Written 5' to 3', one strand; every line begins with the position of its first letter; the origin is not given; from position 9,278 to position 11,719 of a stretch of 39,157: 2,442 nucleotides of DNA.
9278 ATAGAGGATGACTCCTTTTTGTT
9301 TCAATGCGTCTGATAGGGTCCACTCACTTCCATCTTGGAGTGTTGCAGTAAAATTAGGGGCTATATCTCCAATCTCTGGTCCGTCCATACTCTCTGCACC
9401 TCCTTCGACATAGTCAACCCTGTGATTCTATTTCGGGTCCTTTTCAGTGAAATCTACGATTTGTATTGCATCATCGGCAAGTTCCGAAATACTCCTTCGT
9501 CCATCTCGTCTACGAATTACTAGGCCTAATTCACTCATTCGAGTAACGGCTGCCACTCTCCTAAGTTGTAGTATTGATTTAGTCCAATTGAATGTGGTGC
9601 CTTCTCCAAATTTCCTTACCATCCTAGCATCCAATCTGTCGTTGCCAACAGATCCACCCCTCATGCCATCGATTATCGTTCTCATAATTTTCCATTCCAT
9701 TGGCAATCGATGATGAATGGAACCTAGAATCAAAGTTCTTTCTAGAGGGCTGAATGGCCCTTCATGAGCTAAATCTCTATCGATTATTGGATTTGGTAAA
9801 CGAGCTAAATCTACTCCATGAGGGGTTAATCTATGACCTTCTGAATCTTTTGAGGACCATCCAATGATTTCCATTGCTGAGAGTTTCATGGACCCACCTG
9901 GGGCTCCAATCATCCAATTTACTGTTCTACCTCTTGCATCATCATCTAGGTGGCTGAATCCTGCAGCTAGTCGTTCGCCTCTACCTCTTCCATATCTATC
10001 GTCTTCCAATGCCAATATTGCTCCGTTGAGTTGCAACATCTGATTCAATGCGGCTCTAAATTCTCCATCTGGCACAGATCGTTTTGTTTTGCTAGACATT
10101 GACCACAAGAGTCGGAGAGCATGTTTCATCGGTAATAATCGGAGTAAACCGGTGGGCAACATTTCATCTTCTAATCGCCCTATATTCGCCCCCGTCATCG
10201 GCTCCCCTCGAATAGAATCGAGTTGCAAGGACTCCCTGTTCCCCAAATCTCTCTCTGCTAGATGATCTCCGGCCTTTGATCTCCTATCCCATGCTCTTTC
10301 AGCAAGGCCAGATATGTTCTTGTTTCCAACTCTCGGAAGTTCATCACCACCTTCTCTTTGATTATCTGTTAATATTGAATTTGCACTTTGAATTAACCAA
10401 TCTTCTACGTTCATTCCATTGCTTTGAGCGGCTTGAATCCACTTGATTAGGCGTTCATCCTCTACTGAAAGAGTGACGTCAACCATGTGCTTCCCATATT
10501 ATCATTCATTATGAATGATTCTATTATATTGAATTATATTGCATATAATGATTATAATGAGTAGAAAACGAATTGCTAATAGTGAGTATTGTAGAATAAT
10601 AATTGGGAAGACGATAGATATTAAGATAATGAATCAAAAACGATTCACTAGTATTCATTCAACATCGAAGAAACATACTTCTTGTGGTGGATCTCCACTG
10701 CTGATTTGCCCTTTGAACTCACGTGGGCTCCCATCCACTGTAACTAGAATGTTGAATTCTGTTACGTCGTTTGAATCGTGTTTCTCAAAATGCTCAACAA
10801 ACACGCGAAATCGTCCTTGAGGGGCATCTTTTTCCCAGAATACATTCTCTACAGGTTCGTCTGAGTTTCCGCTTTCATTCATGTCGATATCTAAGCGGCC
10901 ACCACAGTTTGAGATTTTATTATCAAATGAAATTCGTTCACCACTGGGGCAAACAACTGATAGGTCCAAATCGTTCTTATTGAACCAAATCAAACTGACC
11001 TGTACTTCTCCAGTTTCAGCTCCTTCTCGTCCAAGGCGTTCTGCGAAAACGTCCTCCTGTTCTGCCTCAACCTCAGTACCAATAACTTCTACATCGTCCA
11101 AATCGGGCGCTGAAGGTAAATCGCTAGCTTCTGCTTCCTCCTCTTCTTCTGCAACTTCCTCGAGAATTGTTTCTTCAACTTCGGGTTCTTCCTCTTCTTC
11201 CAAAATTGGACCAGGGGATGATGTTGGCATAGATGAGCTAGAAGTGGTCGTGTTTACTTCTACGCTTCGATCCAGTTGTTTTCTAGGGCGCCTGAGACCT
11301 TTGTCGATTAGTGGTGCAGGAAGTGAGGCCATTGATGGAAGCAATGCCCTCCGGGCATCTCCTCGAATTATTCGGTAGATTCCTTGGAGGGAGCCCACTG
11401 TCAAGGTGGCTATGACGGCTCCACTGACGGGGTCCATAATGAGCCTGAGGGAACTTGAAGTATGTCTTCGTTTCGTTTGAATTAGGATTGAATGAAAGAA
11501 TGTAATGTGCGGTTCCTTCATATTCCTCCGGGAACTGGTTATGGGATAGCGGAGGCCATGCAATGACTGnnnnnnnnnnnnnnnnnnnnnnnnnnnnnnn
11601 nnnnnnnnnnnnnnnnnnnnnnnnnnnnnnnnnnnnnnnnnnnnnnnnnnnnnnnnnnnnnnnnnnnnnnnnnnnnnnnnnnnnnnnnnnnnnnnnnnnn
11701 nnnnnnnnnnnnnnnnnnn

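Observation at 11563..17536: Translationally coupled three-gene module (small helical protein, giant multi-beta-sandwich protein with polytopic membrane base, signal-less beta-sandwich protein) directly upstream of the archaellum operon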

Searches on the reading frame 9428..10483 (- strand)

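Call 6: search_protein_families(library=pfam, proteins=[window:9428-10483:-], max_evalue=0.1)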
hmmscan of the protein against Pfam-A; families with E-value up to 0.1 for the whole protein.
window:9428-10483:- (351 aa): 1 family
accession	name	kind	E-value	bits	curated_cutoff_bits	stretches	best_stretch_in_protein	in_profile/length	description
PF07848.18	PaaX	-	0.014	16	24.8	1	311-338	42-69/70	PaaX-like protein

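Call 27: search_protein_families(library=ncbifam, proteins=[window:9428-10483:-], max_evalue=0.1)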
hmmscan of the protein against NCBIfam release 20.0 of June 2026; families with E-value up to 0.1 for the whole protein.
window:9428-10483:- (351 aa): 1 family
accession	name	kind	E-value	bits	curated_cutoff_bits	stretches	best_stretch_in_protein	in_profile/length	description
NF038070.1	LmbU_fam_TF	subfamily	0.089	12.7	125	0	3-33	137-167/171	LmbU family transcriptional regulator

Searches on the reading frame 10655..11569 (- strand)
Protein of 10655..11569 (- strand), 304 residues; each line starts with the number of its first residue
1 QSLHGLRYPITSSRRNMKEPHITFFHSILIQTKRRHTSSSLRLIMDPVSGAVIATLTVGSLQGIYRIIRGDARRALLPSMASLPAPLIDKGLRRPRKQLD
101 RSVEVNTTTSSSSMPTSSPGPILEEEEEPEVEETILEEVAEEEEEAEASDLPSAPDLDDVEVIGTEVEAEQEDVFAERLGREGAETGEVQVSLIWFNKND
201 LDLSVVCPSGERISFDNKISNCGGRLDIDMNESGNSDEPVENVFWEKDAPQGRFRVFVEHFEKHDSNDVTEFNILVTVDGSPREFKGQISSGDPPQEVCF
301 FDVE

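Call 6: search_protein_families(library=pfam, proteins=[window:10655-11569:-], max_evalue=0.1)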
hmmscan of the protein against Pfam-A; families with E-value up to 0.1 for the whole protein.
window:10655-11569:- (304 aa): 1 family
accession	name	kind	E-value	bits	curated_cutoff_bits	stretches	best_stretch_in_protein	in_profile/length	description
PF01483.27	P_proprotein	-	0.094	13.3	21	0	187-272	4-82/86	Proprotein convertase P-domain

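Call 27: search_protein_families(library=ncbifam, proteins=[window:10655-11569:-], max_evalue=0.1)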
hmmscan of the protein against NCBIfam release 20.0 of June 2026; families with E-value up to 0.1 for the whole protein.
window:10655-11569:- (304 aa): 0 families

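Call 81: search_protein_families(library=pfam, proteins=[window:10655-11437:-], max_evalue=0.05)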
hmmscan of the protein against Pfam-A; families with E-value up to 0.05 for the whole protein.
window:10655-11437:- (260 aa): 0 families
